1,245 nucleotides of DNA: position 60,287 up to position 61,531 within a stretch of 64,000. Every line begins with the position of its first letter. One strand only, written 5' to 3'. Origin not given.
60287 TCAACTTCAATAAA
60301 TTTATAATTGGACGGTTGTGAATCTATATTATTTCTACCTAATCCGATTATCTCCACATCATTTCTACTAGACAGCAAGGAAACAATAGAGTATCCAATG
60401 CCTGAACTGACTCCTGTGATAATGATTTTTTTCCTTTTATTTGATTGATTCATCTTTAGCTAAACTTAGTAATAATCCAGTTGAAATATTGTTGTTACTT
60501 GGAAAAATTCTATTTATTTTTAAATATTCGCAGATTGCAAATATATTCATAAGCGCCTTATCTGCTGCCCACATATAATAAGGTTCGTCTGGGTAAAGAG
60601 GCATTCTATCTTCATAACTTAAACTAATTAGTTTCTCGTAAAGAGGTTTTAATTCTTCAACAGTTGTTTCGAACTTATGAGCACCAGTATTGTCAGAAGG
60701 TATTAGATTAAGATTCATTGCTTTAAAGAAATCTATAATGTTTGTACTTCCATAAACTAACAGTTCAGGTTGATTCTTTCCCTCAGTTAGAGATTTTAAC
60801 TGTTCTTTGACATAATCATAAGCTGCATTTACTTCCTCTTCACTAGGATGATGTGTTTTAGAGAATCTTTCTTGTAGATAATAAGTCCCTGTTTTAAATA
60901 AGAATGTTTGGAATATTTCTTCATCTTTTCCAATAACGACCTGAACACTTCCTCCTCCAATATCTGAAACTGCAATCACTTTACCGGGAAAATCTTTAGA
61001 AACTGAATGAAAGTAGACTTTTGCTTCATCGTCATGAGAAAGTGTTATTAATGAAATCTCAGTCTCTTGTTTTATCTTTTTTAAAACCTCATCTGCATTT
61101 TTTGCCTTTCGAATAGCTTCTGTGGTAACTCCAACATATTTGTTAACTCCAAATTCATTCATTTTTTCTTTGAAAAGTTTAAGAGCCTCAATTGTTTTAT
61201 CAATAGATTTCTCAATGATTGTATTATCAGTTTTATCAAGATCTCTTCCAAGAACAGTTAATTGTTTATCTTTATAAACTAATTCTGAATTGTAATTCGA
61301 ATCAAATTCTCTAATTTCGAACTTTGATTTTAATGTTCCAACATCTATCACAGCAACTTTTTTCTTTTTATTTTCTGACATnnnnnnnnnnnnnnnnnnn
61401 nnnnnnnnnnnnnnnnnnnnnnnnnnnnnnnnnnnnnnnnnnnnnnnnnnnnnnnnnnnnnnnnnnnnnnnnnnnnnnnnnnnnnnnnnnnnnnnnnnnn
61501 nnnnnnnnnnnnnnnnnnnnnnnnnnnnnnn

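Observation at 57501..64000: Tightly packed 8-gene minus-strand operon of nucleotide / sugar-phosphate enzymes that does not map onto a canonical pathway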

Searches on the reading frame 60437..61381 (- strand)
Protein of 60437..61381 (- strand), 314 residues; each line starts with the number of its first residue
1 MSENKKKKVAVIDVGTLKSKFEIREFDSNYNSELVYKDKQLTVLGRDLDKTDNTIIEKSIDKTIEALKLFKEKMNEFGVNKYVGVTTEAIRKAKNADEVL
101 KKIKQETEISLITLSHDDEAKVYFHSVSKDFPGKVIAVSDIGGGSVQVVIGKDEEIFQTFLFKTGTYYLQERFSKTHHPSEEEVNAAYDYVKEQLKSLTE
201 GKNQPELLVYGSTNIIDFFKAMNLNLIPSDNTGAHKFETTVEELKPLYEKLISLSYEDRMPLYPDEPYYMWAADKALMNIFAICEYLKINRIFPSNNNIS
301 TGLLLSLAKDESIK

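Call 4: search_protein_families(library=pfam, max_evalue=0.1, proteins=[window:60437-61381:-])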
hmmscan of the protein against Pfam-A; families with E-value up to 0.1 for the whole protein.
window:60437-61381:- (314 aa): 1 family
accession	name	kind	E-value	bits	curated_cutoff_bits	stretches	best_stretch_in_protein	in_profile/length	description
PF02541.22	Ppx-GppA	-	2.1e-32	113.1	27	1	33-307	11-281/285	Ppx/GppA phosphatase family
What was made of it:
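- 60437..61381 (-): Short two-domain Ppx/GppA-like ASKHA protein. It is the most conserved protein of the cluster. E119 and D140-x-GGGS are kept, but the Glu that normally follows GGGS is an invariant Gln147. Pfam Ppx-GppA at 2e-32 (call 4).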

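Call 7: search_protein_families(library=ncbifam, max_evalue=0.01, proteins=[window:60437-61381:-])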
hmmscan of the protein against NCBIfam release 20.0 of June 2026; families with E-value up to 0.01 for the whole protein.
window:60437-61381:- (314 aa): 3 families
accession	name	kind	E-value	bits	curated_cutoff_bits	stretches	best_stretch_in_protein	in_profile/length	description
TIGR03706.1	exo_poly_only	exception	1.7e-41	142.5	307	1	9-308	2-299/300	exopolyphosphatase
NF008108.0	PRK10854.1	equivalog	3.6e-15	55.2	864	1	6-157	10-160/513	exopolyphosphatase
NF008260.0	PRK11031.1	equivalog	2.3e-14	53.3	624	1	45-200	43-198/496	guanosine-5'-triphosphate,3'-diphosphate diphosphatase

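Call 38: search_protein_families(library=padloc, max_evalue=0.01, proteins=[window:60437-61381:-])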
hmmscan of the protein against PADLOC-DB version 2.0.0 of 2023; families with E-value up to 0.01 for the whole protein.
window:60437-61381:- (314 aa): 0 families

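Call 49: search_solved_structures(query=window:60437-61381:-, max_evalue=0.001, show_alignments=2)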
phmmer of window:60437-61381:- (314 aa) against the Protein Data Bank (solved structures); distinct sequences matched with E-value up to 0.001: 19.
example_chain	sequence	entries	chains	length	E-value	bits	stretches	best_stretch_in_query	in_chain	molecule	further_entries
1t6c_A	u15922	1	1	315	1.2e-25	93.8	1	7-261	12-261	exopolyphosphatase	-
1t6d_A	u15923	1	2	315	1.5e-25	93.4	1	7-261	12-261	exopolyphosphatase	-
2j4r_A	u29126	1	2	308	2.9e-25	92.5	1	8-261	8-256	EXOPOLYPHOSPHATASE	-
3mdq_A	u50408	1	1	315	5e-16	62.2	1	7-224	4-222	Exopolyphosphatase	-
7epq_A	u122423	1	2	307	9e-10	41.7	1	9-260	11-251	Putative exopolyphosphatase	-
8jgw_A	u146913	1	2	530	1.1e-09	41.4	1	32-155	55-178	Exopolyphosphatase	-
3cer_A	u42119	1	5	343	1.2e-09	41.3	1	7-256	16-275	Possible exopolyphosphatase-like protein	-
1u6z_A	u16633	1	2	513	8.7e-09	38.5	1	33-155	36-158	Exopolyphosphatase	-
2flo_A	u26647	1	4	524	9e-09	38.4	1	33-155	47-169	Exopolyphosphatase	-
8jgx_A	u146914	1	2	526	1.4e-08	37.7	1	9-307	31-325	Exopolyphosphatase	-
6pbz_A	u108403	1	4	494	3.1e-07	33.4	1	42-199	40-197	Guanosine-5'-triphosphate,3'-diphosphate pyrophosphatase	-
6pc0_A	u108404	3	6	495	4.6e-06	29.5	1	7-306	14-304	Guanosine pentaphosphate phosphohydrolase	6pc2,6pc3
8jgu_A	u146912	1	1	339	4.7e-06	29.5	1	7-173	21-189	Exopolyphosphatase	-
3hi0_A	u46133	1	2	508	6.8e-06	29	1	9-212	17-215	Putative exopolyphosphatase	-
6pc1_A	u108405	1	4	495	1.1e-05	28.3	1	7-306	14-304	Guanosine pentaphosphate phosphohydrolase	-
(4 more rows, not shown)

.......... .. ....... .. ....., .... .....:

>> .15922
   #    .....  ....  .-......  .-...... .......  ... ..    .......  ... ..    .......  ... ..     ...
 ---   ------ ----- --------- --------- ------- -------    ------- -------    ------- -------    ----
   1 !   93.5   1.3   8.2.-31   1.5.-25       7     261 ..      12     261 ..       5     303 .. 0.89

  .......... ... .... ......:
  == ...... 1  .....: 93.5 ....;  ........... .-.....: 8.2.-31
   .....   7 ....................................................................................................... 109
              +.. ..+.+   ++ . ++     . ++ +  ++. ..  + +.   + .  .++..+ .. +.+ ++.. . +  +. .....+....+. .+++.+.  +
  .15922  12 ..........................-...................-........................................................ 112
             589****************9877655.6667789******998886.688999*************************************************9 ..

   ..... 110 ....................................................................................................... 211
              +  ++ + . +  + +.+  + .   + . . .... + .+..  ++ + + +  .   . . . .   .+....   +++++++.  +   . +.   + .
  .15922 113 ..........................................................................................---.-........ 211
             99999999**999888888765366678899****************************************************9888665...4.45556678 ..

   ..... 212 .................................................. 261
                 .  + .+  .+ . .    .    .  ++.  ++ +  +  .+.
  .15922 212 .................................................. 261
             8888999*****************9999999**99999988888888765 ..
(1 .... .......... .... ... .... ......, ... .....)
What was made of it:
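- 60437..61381 (-): The best PDB match is Aquifex PPX/GppA 1t6c at 1e-25 (call 49).
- On Ppx/GppA phosphatase: The match to Aquifex PPX/GppA 1t6c scores 1e-25 over residues 7-261 (call 49).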

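Call 54: find_related_loci(query=A7, collection=metagenome_contigs, flank=10000)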
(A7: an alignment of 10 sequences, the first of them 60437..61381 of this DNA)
Query A7 (314 aa) in metagenome_contigs; peptide patterns used: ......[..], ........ (x = any residue, [..] = any of these).
144 stretches matched a pattern; 28 encode a relative of the query (tblastn E <= 1e-3); 28 distinct loci.
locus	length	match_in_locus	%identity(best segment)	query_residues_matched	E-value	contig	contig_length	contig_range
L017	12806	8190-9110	71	1-307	1e-145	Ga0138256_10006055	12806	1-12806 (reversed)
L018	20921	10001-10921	70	1-307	2e-144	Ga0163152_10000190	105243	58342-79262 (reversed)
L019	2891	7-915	63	8-310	2e-134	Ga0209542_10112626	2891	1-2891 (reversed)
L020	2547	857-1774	61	4-309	5e-135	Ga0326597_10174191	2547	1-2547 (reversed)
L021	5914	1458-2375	67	6-310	2e-128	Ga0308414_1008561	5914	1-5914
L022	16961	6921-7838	61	4-309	1e-126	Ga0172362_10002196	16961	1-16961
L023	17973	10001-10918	60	4-309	2e-126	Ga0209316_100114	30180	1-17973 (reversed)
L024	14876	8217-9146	61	1-309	3e-124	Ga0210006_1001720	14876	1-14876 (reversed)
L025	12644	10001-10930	61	1-309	3e-124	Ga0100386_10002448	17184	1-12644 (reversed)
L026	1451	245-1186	59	1-314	5e-134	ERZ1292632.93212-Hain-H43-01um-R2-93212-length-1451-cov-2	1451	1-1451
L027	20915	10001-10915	61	4-308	2e-123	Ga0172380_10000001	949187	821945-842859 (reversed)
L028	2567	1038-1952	59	4-308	2e-129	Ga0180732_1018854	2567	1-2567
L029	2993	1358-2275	60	3-308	2e-127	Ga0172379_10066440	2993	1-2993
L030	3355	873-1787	62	5-309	9e-126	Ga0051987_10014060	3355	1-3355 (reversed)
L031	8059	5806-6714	61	10-308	2e-120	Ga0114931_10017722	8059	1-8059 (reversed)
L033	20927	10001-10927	53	4-312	2e-109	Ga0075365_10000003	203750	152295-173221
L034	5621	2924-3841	50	5-310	4e-101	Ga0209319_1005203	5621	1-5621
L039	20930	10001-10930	37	7-311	1e-56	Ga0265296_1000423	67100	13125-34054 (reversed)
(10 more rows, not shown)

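Call 78: search_protein_families(library=pfam, max_evalue=0.001, proteins=[L033:2250-3173:+, L033:3720-4370:+, L033:4814-5473:-, L033:5619-6599:-, L033:12381-12986:+, L033:13198-14004:-, L033:14097-14807:+, L033:14804-15934:-, L033:15979-17394:-, L033:6758-8041:+])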
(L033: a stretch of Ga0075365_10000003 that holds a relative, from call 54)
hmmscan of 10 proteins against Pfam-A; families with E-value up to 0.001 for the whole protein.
L033:2250-3173:+ (307 aa): 0 families

L033:3720-4370:+ (216 aa): 6 families
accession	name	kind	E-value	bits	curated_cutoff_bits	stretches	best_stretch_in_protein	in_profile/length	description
PF10609.15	ParA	-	6.1e-05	23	27.1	1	48-134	4-87/246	NUBPL iron-transfer P-loop NTPase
PF03029.23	ATP_bind_1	-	0.00014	22.1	27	1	53-85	1-33/240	Conserved hypothetical ATP binding protein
PF13401.12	AAA_22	-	0.00016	22.4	27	1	48-91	5-46/130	AAA domain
PF13191.12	AAA_16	-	0.00018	22.5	32.6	1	47-91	23-64/167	AAA ATPase domain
PF03266.21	NTPase_1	-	0.00044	20.6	23.9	1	51-79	2-30/168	NTPase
PF06414.18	Zeta_toxin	-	0.0009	19.2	22.3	0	43-87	11-54/199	Zeta toxin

L033:4814-5473:- (219 aa): 2 families
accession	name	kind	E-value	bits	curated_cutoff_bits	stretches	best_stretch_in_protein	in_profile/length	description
PF13472.12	Lipase_GDSL_2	-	2.8e-22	80.5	32.9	1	18-203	1-177/178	GDSL-like Lipase/Acylhydrolase family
PF00657.28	Lipase_GDSL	-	1e-11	45.9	23.6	1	16-207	1-206/208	GDSL-like Lipase/Acylhydrolase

L033:5619-6599:- (326 aa): 4 families
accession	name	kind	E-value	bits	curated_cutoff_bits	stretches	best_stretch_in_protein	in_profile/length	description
PF00561.26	Abhydrolase_1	-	2.6e-12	47.4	25.8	1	68-184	1-118/245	alpha/beta hydrolase fold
PF12697.13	Abhydrolase_6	-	9.2e-11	43.2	26.3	1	69-315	1-217/217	Alpha/beta hydrolase family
PF12146.15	Hydrolase_4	-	3.3e-07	30.3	27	1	79-240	17-173/239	Serine aminopeptidase, S33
PF00975.26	Thioesterase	-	0.0004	21.1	26.4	1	68-153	2-86/226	Thioesterase domain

L033:12381-12986:+ (201 aa): 1 family
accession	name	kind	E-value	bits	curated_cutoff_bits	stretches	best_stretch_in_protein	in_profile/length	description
PF13207.12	AAA_17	-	3.6e-12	47.2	27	1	18-154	1-135/136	AAA domain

L033:13198-14004:- (268 aa): 0 families

L033:14097-14807:+ (236 aa): 1 family
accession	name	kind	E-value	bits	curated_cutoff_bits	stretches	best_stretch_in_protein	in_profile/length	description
PF00696.33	AA_kinase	-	2.1e-21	77.2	24.9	1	9-213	2-233/234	Amino acid kinase family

L033:14804-15934:- (376 aa): 2 families
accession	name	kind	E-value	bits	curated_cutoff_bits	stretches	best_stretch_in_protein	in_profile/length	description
PF11258.13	DUF3048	-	4.6e-42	144.1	25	1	82-222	1-147/148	Protein of unknown function (DUF3048) N-terminal domain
PF17479.7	DUF3048_C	-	2.6e-25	89.4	25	1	256-362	7-113/114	Protein of unknown function (DUF3048) C-terminal domain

L033:15979-17394:- (471 aa): 2 families
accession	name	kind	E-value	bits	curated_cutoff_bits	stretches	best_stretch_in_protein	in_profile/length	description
PF00749.27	tRNA-synt_1c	-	4.3e-84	282.5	23.4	1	2-312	1-314/314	tRNA synthetases class I (E and Q), catalytic domain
PF19269.4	Anticodon_2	-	4.3e-30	105.4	23.6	1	326-470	2-140/141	Anticodon binding domain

L033:6758-8041:+ (427 aa): 1 family
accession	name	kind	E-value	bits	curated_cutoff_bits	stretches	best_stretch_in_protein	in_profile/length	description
PF00156.33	Pribosyltran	-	0.0005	19.9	26.3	1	258-349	29-111/158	Phosphoribosyl transferase domain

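Call 86: find_related_loci(query=A7, collection=viral_contigs, flank=10000)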
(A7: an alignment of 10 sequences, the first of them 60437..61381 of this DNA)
Query A7 (314 aa) in viral_contigs; peptide patterns used: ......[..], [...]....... (x = any residue, [..] = any of these).
7 stretches matched a pattern, but none encodes a relative of the query by tblastn (E <= 1e-3).

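Call 92: search_protein_families(library=pfam, max_evalue=0.001, proteins=[L034:1238-1795:-, L034:2226-2831:-, L034:3831-4340:+, L034:4332-5270:-, L039:8300-8686:+, L039:8652-9446:+, L039:9451-9993:+, L039:11189-11779:+, L039:11730-12374:+, L039:12822-13586:+])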
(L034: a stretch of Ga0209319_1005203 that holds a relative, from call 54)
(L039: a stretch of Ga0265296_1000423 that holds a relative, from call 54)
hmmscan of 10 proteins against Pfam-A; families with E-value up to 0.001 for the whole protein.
L034:1238-1795:- (185 aa): 4 families
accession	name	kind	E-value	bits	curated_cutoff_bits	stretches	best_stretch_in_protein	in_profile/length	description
PF13599.13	Pentapeptide_4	-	3.4e-24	85.1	38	3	59-145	2-75/78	Pentapeptide repeat region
PF00805.28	Pentapeptide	-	1.1e-12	47.7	20.2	1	111-148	1-38/40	Pentapeptide repeats (8 copies)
PF13576.12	Pentapeptide_3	-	9.2e-09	35.8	27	0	25-68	1-47/48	Pentapeptide repeats (9 copies)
PF23894.2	LD_SV2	-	1e-08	35.8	29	1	12-65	39-92/92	SV2A/B/C luminal domain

L034:2226-2831:- (201 aa): 0 families

L034:3831-4340:+ (169 aa): 1 family
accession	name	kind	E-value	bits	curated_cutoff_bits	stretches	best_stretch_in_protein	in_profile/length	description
PF08719.17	NADAR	-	3.2e-28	99.5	35.1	1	27-166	1-163/163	NADAR domain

L034:4332-5270:- (312 aa): 2 families
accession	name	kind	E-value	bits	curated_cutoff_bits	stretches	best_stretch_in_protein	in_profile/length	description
PF01207.24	Dus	-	7.2e-58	196.6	20.4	1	16-307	1-297/311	Dihydrouridine synthase (Dus)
PF01180.27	DHO_dh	-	2.3e-05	24.2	27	1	45-172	65-191/291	Dihydroorotate dehydrogenase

L039:8300-8686:+ (128 aa): 3 families
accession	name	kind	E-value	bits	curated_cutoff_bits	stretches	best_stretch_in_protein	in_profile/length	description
PF00903.31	Glyoxalase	-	1e-12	48.9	20.6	1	6-110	1-119/121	Glyoxalase/Bleomycin resistance protein/Dioxygenase superfamily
PF13669.12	Glyoxalase_4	-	6.8e-05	23.6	27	0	10-92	3-98/109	Glyoxalase/Bleomycin resistance protein/Dioxygenase superfamily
PF12681.13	Glyoxalase_2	-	0.00039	20.8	30.1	0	9-112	3-113/118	Glyoxalase-like domain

L039:8652-9446:+ (264 aa): 1 family
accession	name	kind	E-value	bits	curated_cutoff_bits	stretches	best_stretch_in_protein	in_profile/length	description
PF04055.27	Radical_SAM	-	1.9e-12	48.1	29.5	1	30-188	1-154/166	Radical SAM superfamily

L039:9451-9993:+ (180 aa): 2 families
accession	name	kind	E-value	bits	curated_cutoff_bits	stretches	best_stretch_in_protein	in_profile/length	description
PF00702.32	Hydrolase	-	3.9e-10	40.9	26.4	1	106-157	139-188/191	haloacid dehalogenase-like hydrolase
PF03031.24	NIF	-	0.00062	19.9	21.8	0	98-162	71-130/160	NLI interacting factor-like phosphatase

L039:11189-11779:+ (196 aa): 1 family
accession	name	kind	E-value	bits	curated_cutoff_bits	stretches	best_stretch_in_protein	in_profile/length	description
PF02545.19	Maf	-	1.2e-53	182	27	1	3-186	1-186/187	Maf-like protein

L039:11730-12374:+ (214 aa): 3 families
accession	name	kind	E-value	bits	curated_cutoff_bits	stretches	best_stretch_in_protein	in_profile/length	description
PF00753.33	Lactamase_B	-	5.1e-12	46.6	22.7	1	40-100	5-66/196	Metallo-beta-lactamase superfamily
PF13483.12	Lactamase_B_3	-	0.00017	22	24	1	45-113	11-72/160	Beta-lactamase superfamily domain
PF12706.13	Lactamase_B_2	-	0.00019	21.5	27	1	52-96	2-47/200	Beta-lactamase superfamily domain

L039:12822-13586:+ (254 aa): 1 family
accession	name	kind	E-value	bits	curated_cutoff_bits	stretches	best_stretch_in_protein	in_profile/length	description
PF12705.13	PDDEXK_1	-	7.3e-13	49.5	22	1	117-246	121-244/247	PD-(D/E)XK nuclease superfamily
